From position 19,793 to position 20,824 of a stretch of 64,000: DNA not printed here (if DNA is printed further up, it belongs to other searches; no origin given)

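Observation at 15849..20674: PspA/Vipp1-like (ESCRT-III), small membrane protein and two dynamins in one probable operon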

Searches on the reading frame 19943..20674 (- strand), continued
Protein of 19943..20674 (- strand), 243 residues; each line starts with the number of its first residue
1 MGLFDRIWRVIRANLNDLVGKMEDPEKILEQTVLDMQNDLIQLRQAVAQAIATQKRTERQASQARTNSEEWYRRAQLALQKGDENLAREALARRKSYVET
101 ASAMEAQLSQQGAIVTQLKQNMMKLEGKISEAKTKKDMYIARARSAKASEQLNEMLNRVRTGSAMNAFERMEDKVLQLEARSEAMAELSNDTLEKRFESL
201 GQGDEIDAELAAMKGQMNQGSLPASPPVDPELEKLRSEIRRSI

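Call 22: find_encoding_contigs(protein=P0015, flank=8000, max_places=2)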
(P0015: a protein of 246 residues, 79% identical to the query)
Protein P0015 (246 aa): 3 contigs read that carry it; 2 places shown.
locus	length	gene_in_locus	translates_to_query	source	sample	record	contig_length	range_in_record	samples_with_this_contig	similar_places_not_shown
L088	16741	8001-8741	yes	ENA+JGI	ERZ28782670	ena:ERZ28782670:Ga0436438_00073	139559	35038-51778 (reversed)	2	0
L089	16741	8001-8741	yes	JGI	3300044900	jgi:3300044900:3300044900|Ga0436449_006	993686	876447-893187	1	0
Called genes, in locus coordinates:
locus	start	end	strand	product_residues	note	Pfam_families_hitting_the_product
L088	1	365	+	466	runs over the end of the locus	PF00067:p450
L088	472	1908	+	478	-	PF00425:Chorismate_bind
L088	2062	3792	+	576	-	PF02776:TPP_enzyme_N, PF16582:TPP_enzyme_M_2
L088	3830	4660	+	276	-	PF00378:ECH_1, PF16113:ECH_2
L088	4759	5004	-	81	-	-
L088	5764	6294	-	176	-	PF05258:DciA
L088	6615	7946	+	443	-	-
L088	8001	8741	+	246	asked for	PF04012:PspA_IM30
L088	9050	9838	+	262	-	PF04012:PspA_IM30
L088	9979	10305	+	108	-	PF00085:Thioredoxin, PF13098:Thioredoxin_2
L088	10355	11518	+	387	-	PF00155:Aminotran_1_2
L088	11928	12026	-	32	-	-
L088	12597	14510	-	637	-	PF00012:HSP70, PF14450:FtsA (faint), PF06723:MreB_Mbl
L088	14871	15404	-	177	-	PF00011:HSP20, PF17886:ArsA_HSP20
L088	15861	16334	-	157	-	PF01471:PG_binding_1, PF09374:PG_binding_3 (faint), PF01471:PG_binding_1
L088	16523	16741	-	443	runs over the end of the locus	PF25487:ETR1_N, PF00512:HisKA (faint), PF02518:HATPase_c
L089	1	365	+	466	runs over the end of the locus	PF00067:p450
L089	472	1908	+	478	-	PF00425:Chorismate_bind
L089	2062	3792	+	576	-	PF02776:TPP_enzyme_N, PF16582:TPP_enzyme_M_2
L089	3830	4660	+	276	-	PF00378:ECH_1, PF16113:ECH_2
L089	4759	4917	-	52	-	-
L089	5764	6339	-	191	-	PF05258:DciA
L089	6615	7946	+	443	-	-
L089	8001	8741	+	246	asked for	PF04012:PspA_IM30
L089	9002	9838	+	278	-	PF04012:PspA_IM30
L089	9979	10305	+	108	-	PF00085:Thioredoxin, PF13098:Thioredoxin_2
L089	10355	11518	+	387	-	PF00155:Aminotran_1_2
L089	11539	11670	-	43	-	-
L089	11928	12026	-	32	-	-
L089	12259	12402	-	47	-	-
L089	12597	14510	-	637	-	PF00012:HSP70, PF14450:FtsA (faint), PF06723:MreB_Mbl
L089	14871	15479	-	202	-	PF00011:HSP20, PF17886:ArsA_HSP20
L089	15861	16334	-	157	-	PF01471:PG_binding_1, PF09374:PG_binding_3 (faint), PF01471:PG_binding_1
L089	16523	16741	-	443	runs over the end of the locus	PF25487:ETR1_N, PF00512:HisKA (faint), PF02518:HATPase_c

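Call 23: search_solved_structures(query=L089:9002-9838:+, max_evalue=0.001, show_alignments=1)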
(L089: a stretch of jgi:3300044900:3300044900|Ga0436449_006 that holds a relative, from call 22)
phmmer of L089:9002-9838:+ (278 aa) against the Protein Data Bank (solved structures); distinct sequences matched with E-value up to 0.001: 13.
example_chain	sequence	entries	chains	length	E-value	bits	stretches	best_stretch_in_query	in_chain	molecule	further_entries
6zvr_B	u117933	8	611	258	5e-93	314.3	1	17-278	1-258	Vipp1 | Phage shock protein A, PspA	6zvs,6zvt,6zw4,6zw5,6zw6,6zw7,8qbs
8qbw_A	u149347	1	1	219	2.2e-86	292.6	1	17-233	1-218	Phage shock protein A, PspA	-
8qbv_A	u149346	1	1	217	1.8e-85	289.6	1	17-232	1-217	Membrane-associated protein Vipp1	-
8qbr_A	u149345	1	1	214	1.1e-84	287.1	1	17-229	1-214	Membrane-associated protein Vipp1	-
8qfv_0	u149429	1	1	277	4.6e-82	278.5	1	17-278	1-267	Protein sll0617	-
7o3w_D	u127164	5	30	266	1.1e-80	274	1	19-278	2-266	Protein sll0617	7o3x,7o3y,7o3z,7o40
9eom_A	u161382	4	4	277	6e-79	268.3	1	17-278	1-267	Membrane-associated protein Vipp1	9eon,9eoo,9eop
8qhv_0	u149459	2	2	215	2.3e-72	246.8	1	19-229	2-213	Membrane-associated protein Vipp1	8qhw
8qhx_D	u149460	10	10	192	1.4e-60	208.2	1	40-229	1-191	Membrane-associated protein Vipp1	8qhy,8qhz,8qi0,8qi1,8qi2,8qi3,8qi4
7abk_A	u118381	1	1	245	6.2e-28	101.5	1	13-232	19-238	Chloroplast membrane-associated 30 kD protein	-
8akq_0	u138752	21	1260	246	2.4e-27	99.6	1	17-232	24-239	Chloroplast membrane-associated 30 kD protein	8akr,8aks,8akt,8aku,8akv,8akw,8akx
9hzm_A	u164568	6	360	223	2.1e-23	86.6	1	37-232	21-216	Chloroplast membrane-associated 30 kD protein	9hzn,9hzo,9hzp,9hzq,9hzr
4whe_A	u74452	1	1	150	2e-19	73.6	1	17-158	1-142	Phage shock protein A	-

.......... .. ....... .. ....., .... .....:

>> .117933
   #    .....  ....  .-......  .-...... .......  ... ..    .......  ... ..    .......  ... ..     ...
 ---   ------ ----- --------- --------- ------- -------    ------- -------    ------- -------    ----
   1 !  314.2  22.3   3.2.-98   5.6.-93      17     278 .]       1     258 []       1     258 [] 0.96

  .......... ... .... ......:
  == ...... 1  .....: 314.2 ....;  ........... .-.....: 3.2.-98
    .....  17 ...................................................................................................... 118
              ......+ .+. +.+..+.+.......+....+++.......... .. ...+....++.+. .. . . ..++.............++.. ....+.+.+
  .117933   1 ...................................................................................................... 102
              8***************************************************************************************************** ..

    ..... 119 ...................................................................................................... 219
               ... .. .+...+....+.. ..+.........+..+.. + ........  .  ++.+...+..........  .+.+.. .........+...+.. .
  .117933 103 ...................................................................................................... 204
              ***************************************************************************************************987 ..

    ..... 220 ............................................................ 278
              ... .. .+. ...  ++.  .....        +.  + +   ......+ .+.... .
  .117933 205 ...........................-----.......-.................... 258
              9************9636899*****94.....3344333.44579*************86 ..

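Call 24: search_solved_structures(query=L089:8001-8741:+, max_evalue=0.001, show_alignments=0)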
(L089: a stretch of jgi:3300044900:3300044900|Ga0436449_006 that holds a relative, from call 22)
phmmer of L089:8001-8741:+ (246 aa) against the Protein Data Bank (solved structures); distinct sequences matched with E-value up to 0.001: 13.
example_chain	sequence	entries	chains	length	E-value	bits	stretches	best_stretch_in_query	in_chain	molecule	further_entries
6zvr_B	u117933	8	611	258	2.8e-67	229.6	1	1-227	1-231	Vipp1 | Phage shock protein A, PspA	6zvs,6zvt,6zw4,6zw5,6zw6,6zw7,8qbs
8qbw_A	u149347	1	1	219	2.9e-66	226.2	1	1-217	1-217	Phage shock protein A, PspA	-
8qfv_0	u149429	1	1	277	3e-66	226.2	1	1-233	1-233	Protein sll0617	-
8qbv_A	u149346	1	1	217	7.4e-66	224.9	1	1-216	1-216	Membrane-associated protein Vipp1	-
8qbr_A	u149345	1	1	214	2.3e-65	223.3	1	1-214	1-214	Membrane-associated protein Vipp1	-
7o3w_D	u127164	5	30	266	4.7e-65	222.3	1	3-233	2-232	Protein sll0617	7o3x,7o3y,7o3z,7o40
9eom_A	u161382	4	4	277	1.6e-62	214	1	1-233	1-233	Membrane-associated protein Vipp1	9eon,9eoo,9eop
8qhv_0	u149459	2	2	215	1.3e-60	207.8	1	3-214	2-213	Membrane-associated protein Vipp1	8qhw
8qhx_D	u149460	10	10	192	2e-51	177.8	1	24-214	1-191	Membrane-associated protein Vipp1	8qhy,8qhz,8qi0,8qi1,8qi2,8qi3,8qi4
7abk_A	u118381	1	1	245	6.9e-44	153.2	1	2-215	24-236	Chloroplast membrane-associated 30 kD protein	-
8akq_0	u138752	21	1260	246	7e-44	153.2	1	2-215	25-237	Chloroplast membrane-associated 30 kD protein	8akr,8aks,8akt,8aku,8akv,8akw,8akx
9hzm_A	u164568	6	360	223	4e-41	144.2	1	20-215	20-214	Chloroplast membrane-associated 30 kD protein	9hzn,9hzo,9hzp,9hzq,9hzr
4whe_A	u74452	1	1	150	1.4e-19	73.8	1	1-141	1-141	Phage shock protein A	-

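Call 34: find_encoding_contigs(protein=P0006, flank=8000, max_places=2)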
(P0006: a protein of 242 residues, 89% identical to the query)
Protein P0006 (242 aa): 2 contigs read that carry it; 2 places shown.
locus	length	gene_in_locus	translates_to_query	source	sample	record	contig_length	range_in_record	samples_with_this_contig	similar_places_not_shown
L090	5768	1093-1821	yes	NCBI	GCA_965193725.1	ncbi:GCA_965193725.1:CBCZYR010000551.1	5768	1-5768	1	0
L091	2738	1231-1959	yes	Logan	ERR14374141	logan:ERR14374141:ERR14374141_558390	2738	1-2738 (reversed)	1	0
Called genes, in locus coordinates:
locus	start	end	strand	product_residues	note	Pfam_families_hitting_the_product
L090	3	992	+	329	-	?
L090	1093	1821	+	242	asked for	PF04012:PspA_IM30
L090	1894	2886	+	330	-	PF02729:OTCace_N, PF00185:OTCace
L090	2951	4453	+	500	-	PF00890:FAD_binding_2 (faint), PF01266:DAO (weak), PF01593:Amino_oxidase, PF03486:HI0933_like (faint), PF12831:FAD_oxidored (faint), PF13450:NAD_binding_8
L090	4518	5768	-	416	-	?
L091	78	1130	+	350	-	-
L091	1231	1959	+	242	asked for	PF04012:PspA_IM30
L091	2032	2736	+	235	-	?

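Call 35: find_encoding_contigs(protein=P0007, flank=8000, max_places=2)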
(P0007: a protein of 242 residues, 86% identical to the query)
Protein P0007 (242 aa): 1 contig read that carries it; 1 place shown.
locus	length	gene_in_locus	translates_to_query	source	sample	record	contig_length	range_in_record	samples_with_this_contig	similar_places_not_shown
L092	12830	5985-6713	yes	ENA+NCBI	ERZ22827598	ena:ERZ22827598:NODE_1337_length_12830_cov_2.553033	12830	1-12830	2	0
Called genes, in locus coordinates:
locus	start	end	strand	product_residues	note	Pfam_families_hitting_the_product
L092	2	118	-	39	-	?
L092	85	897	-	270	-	PF00512:HisKA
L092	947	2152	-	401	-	PF02608:Bmp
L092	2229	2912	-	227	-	PF00857:Isochorismatase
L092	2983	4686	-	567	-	PF01019:G_glu_transpept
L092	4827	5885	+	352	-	-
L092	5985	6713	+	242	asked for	PF04012:PspA_IM30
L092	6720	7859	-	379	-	PF00331:Glyco_hydro_10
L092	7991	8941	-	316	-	PF13640:2OG-FeII_Oxy_3, PF13661:2OG-FeII_Oxy_4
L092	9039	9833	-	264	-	PF03808:Glyco_tran_WecG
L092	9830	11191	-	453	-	PF00534:Glycos_transf_1, PF13692:Glyco_trans_1_4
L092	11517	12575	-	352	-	PF01370:Epimerase, PF02719:Polysacc_synt_2, PF04321:RmlD_sub_bind, PF16363:GDP_Man_Dehyd, PF07993:NAD_binding_4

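Call 36: find_encoding_contigs(protein=P0008, flank=8000, max_places=2)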
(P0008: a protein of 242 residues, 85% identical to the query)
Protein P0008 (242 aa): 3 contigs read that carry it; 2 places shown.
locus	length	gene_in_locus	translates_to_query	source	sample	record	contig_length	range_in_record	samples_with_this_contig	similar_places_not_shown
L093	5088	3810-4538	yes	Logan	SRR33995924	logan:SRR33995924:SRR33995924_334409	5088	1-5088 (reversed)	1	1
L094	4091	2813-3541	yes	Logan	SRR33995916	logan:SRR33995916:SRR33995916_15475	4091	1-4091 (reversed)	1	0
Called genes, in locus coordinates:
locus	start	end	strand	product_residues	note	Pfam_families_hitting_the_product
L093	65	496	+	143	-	PF04134:DCC1-like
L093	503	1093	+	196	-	PF08670:MEKHLA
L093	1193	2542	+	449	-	PF01520:Amidase_3, PF01832:Glucosaminidase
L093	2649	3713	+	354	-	-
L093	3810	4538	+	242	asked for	PF04012:PspA_IM30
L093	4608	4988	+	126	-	-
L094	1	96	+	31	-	?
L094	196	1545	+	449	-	PF01520:Amidase_3, PF01832:Glucosaminidase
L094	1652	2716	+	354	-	-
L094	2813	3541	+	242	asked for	PF04012:PspA_IM30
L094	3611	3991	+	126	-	-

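Call 55: find_related_loci(query=L089:9050-9838:+, collection=metagenome_contigs, flank=4000)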
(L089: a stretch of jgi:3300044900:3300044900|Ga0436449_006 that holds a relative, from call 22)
Query L089:9050-9838:+ (262 aa) in metagenome_contigs; peptide patterns used: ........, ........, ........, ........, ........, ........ (x = any residue, [..] = any of these).
600 stretches matched a pattern (row limit reached: there are more); 248 encode a relative of the query (tblastn E <= 1e-3); the best 80 are kept; 80 distinct loci.
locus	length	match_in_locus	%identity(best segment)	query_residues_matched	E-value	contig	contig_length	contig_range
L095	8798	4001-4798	87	1-262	7e-145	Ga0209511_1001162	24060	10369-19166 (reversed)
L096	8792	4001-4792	80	1-262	9e-131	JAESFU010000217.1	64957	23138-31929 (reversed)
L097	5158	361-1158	80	1-262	5e-129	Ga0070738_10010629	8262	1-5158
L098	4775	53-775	87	26-262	2e-128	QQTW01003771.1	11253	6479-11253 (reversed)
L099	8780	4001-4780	79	1-262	6e-128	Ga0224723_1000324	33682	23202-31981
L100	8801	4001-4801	78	1-262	2e-126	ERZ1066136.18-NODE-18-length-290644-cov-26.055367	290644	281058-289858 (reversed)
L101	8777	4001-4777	78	1-262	3e-126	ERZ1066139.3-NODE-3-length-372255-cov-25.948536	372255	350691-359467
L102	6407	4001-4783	77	1-262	2e-125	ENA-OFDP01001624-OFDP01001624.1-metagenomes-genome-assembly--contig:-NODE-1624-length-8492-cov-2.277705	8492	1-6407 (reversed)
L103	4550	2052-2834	76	1-262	2e-124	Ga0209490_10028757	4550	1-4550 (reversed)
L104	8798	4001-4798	78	1-262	1e-122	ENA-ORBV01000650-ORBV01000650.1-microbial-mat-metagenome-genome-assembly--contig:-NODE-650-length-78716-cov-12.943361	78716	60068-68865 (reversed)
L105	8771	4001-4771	76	1-262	2e-120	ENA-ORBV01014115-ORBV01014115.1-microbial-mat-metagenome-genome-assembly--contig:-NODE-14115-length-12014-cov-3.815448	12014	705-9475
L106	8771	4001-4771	76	1-262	3e-120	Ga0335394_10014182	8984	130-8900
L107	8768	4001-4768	75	1-262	2e-119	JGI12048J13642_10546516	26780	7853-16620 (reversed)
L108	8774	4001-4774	76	1-262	3e-119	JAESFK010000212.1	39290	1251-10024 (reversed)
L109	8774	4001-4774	77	1-262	5e-119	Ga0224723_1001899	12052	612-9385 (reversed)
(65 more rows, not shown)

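Call 61: search_protein_families(library=padloc, proteins=[window:19943-20674:-], max_evalue=0.001)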
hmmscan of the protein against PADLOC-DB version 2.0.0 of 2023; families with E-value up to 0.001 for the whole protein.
window:19943-20674:- (243 aa): 0 families
